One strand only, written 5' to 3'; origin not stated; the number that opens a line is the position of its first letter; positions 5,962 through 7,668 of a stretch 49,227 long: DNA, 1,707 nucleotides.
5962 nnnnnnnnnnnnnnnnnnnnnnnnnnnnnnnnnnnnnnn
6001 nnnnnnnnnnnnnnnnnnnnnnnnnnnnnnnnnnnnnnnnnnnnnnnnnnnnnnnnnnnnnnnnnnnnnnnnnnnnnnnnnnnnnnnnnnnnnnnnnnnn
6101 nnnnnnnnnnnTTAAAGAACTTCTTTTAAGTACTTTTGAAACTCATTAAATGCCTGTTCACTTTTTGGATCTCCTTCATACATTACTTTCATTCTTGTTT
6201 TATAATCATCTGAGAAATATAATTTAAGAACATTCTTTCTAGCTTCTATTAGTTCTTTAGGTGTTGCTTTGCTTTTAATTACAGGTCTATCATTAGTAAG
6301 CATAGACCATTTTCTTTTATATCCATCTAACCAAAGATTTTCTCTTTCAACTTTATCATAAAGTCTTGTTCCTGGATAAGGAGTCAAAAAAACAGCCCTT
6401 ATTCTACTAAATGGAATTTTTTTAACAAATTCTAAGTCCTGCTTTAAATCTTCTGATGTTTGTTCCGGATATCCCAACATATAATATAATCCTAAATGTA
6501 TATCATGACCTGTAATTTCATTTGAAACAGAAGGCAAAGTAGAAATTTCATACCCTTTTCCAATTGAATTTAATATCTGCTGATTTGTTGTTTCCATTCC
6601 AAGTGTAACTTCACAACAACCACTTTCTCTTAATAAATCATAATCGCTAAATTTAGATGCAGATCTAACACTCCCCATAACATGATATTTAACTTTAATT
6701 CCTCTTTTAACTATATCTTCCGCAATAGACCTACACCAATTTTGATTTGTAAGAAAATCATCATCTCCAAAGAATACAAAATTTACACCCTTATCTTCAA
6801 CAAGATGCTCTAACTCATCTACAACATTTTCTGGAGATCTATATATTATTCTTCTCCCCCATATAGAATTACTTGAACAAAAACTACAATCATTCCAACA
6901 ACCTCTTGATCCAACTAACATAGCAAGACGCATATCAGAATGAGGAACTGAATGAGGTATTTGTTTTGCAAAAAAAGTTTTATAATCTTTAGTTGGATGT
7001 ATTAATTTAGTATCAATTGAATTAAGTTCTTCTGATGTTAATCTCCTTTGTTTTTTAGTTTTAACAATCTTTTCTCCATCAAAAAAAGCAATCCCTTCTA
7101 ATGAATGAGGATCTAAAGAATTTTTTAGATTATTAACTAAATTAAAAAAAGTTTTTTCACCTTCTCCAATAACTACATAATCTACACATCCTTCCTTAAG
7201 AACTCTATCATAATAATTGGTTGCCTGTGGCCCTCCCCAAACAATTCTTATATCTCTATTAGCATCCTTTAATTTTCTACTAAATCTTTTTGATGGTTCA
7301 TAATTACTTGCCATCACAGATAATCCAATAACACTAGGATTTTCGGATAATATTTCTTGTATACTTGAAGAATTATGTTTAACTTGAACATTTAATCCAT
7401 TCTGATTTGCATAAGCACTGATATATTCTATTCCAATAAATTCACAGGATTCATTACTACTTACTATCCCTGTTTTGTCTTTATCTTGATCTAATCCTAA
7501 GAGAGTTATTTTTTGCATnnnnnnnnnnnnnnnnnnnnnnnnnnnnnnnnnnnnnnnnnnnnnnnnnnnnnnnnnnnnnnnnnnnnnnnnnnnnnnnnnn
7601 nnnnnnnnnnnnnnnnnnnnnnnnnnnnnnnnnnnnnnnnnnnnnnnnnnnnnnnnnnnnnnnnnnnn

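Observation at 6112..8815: Candidate RiPP-type operon: unannotated 54-aa Cys-free peptide, SPASM/twitch radical SAM enzyme and B12-binding radical SAM enzyme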

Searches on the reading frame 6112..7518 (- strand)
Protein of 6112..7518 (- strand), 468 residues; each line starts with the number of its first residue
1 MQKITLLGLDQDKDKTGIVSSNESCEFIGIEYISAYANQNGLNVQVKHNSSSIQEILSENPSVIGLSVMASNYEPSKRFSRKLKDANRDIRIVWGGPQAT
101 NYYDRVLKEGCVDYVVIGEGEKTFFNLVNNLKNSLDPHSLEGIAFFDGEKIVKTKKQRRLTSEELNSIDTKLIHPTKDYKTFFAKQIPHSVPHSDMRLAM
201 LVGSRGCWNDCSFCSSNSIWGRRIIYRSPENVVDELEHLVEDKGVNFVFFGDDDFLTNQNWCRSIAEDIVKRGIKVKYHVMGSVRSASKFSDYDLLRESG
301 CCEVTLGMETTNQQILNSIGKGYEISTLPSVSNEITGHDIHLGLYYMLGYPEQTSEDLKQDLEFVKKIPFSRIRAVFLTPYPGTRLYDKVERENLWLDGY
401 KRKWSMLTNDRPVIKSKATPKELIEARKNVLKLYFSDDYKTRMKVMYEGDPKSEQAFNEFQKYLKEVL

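Call 3: search_protein_families(library=pfam, proteins=[window:6112-7518:-], max_evalue=0.01)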
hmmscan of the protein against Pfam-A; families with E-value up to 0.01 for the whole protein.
window:6112-7518:- (468 aa): 3 families
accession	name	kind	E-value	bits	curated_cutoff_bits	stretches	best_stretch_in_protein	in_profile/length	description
PF02310.24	B12-binding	-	3.5e-18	66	32.1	1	24-126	11-119/121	B12 binding domain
PF04055.27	Radical_SAM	-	2.3e-17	64.1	29.5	1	204-365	4-166/166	Radical SAM superfamily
PF13353.11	Fer4_12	-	0.00089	20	22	0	204-277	12-84/137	4Fe-4S single cluster domain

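Call 4: search_protein_families(library=ncbifam, proteins=[window:6112-7518:-], max_evalue=0.01)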
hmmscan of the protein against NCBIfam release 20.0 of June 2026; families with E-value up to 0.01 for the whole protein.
window:6112-7518:- (468 aa): 34 families (the best 25 are shown)
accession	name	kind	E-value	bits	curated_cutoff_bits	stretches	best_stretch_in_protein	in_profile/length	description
TIGR02026.1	BchE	equivalog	4.1e-42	144.7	481.35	1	51-450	53-441/497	magnesium-protoporphyrin IX monomethyl ester anaerobic oxidative cyclase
TIGR04072.2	rSAM_ladder_B12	equivalog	6.7e-34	117.3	360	1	77-395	87-377/443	lipid biosynthesis B12-binding/radical SAM protein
TIGR03471.1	HpnJ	equivalog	3.3e-33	115.3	577.6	1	70-401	78-397/472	hopanoid biosynthesis associated radical SAM protein HpnJ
NF038361.1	rSAM_Sden_1168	equivalog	6.2e-29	101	575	1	55-390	135-473/560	Sden_1168 family B12-binding radical SAM P-methyltransferase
TIGR03975.1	rSAM_ocin_1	subfamily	1e-27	96.9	281.85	1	52-324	120-386/606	RiPP maturation radical SAM C-methyltransferase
TIGR04013.1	B12_SAM_MJ_1487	hypoth_equivalog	2.1e-26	92.7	251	2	35-241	18-194/382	TIGR04013 family B12-binding domain/radical SAM domain-containing protein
NF050148.1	rSAM_ApyD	equivalog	7.3e-26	90.7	750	1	54-405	68-407/645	RiPP biosynthesis radical SAM protein ApyD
TIGR04479.1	bcpD_PhpK_rSAM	subfamily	3.8e-23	81.6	600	1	28-406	73-445/504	PhpK family radical SAM P-methyltransferase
TIGR04014.1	B12_SAM_MJ_0865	equivalog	2.9e-21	75.7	360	1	78-391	59-359/434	methyl-coenzyme M reductase glutamine C-methyltransferase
TIGR04190.1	B12_SAM_Ta0216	equivalog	9.7e-21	73.9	500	1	82-372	102-400/554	TIGR04190 family B12-binding domain/radical SAM domain protein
TIGR04367.1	HpnR_B12_rSAM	equivalog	4.9e-19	68.2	650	1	28-392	23-375/490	hopanoid C-3 methylase HpnR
TIGR04385.1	B12_rSAM_cofa1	equivalog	2.4e-18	66.6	450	1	84-368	94-364/438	B12 lower ligand biosynthesis radical SAM protein BzaD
NF040542.1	rSAM_RCCLKC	equivalog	9.1e-18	64.6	450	1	60-369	48-351/423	arsinothricin biosynthesis radical SAM protein ArsL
NF033712.0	B12_rSAM_KedN5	subfamily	1.4e-17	63.2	700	1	53-255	54-251/624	KedN5 family methylcobalamin-dependent radical SAM C-methyltransferase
TIGR04295.1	B12_rSAM_oligo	hypoth_equivalog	5.5e-15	55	400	1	90-327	102-320/422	TIGR04295 family B12-binding domain-containing radical SAM protein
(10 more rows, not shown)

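Call 32: search_solved_structures(query=window:6112-7518:-, max_evalue=0.001)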
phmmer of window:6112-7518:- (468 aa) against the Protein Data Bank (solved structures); distinct sequences matched with E-value up to 0.001: 12.
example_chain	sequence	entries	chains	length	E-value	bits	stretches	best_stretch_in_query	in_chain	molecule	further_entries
9ccb_A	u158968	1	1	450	8.8e-11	44.7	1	201-391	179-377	Radical SAM core domain-containing protein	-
6fd2_B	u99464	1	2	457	4.7e-06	29.1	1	197-403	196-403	Putative apramycin biosynthetic oxidoreductase 4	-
7kdx_A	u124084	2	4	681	9.4e-06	28.1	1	60-361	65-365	Methyltransferase TokK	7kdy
9n1b_A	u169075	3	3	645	0.00016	24.1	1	75-322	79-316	Radical SAM protein | Radical SAM enzyme CysS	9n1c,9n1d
3ciw_A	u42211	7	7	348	0.00077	21.8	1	199-389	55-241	FeFe-Hydrogenase maturase | [FeFe] hydrogenase maturase subunit HydE | Biotin synthetase, putative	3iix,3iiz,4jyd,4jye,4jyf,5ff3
5fep_A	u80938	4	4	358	0.00078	21.8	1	199-389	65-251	[FeFe] hydrogenase maturase subunit HydE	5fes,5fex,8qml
3cix_A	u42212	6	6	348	0.00088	21.6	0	199-389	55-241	FeFe-Hydrogenase maturase | [FeFe] hydrogenase maturase subunit HydE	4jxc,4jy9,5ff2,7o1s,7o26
7o1o_A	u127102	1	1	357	0.00088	21.6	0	199-389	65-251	[FeFe] hydrogenase maturase subunit HydE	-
5few_A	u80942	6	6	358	0.00088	21.6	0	199-389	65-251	[FeFe] hydrogenase maturase subunit HydE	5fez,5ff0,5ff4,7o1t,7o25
8qmk_A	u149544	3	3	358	0.00088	21.6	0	199-389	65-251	[FeFe] hydrogenase maturase subunit HydE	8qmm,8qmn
4jy8_A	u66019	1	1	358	0.00089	21.6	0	199-389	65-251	FEFE-HYDROGENASE MATURASE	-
7o1p_A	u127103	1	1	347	0.00093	21.5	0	199-389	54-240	[FeFe] hydrogenase maturase subunit HydE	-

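Call 40: find_homologous_proteins(query=window:6112-7518:-)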
Query window:6112-7518:- (468 aa): 487 proteins with E <= 0.001 among 5550 candidates; the best 120 are listed.
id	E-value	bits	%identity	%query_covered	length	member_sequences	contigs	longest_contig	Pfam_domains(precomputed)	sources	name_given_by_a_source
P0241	0.0e+0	1075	100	100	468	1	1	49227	PF04055.28,PF02310.25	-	-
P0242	6.4e-253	858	78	100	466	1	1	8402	PF04055.28,PF02310.25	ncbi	ncbi:B12-binding domain-containing radical SAM protein [Nanoarchaeota archaeon]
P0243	1.4e-225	768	68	100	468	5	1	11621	PF04055.28,PF02310.25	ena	-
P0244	6.7e-207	706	64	100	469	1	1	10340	PF04055.28,PF02310.25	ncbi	ncbi:B12-binding domain-containing radical SAM protein [Nanoarchaeota archaeon]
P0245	6.2e-200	683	61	99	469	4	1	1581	PF04055.28,PF02310.25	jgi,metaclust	metaclust:\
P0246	5.6e-197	673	62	99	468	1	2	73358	PF04055.28,PF02310.25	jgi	jgi:radical SAM superfamily enzyme YgiQ (UPF0313 family)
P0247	7.6e-197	673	61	99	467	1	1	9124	PF04055.28,PF02310.25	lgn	-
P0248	6.7e-191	653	59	100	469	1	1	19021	PF04055.28,PF02310.25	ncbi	-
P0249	4.0e-184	631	58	100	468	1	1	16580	PF04055.28,PF02310.25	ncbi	-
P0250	3.2e-182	625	59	99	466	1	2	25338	PF04055.28,PF02310.25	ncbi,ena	-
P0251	6.7e-181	620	59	99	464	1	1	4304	PF04055.28,PF02310.25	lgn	-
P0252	6.0e-180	617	56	100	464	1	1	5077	PF04055.28,PF02310.25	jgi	-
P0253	7.0e-178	610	55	100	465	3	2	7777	PF04055.28,PF02310.25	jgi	-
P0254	2.0e-172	592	55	100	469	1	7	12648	PF04055.28,PF02310.25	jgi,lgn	jgi:radical SAM superfamily enzyme YgiQ (UPF0313 family)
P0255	2.2e-126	441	65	60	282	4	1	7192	PF04055.28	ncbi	-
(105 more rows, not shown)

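Call 52: find_encoding_contigs(protein=P0242, flank=8000, max_places=2)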
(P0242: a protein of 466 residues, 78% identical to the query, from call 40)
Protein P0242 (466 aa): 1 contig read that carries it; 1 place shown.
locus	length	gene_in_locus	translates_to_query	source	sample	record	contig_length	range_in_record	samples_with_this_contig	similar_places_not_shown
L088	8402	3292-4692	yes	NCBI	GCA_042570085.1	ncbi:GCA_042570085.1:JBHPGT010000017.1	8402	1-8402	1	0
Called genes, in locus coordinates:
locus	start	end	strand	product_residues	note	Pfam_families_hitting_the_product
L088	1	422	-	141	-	PF01909:NTP_transf_2 (weak)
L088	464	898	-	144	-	-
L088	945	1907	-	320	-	PF01022:HTH_5 (faint), PF01047:MarR (weak), PF12802:MarR_2 (faint), PF13404:HTH_AsnC-type, PF13412:HTH_24, PF13404:HTH_AsnC-type, PF13412:HTH_24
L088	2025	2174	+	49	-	-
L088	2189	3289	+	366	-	PF13353:Fer4_12 (weak), PF04055:Radical_SAM, PF13186:SPASM (weak)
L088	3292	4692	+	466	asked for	PF02310:B12-binding, PF04055:Radical_SAM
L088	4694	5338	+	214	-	PF03848:TehB (weak), PF13489:Methyltransf_23, PF01135:PCMT (weak), PF01209:Ubie_methyltran, PF13847:Methyltransf_31, PF08241:Methyltransf_11, PF08242:Methyltransf_12, PF13649:Methyltransf_25, +1 more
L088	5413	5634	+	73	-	PF26688:RHH_12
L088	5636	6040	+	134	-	PF10130:PIN_2, PF13470:PIN_3 (weak)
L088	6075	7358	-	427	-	PF01048:PNP_UDP_1, PF00156:Pribosyltran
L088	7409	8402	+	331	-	PF04055:Radical_SAM, PF16199:Radical_SAM_C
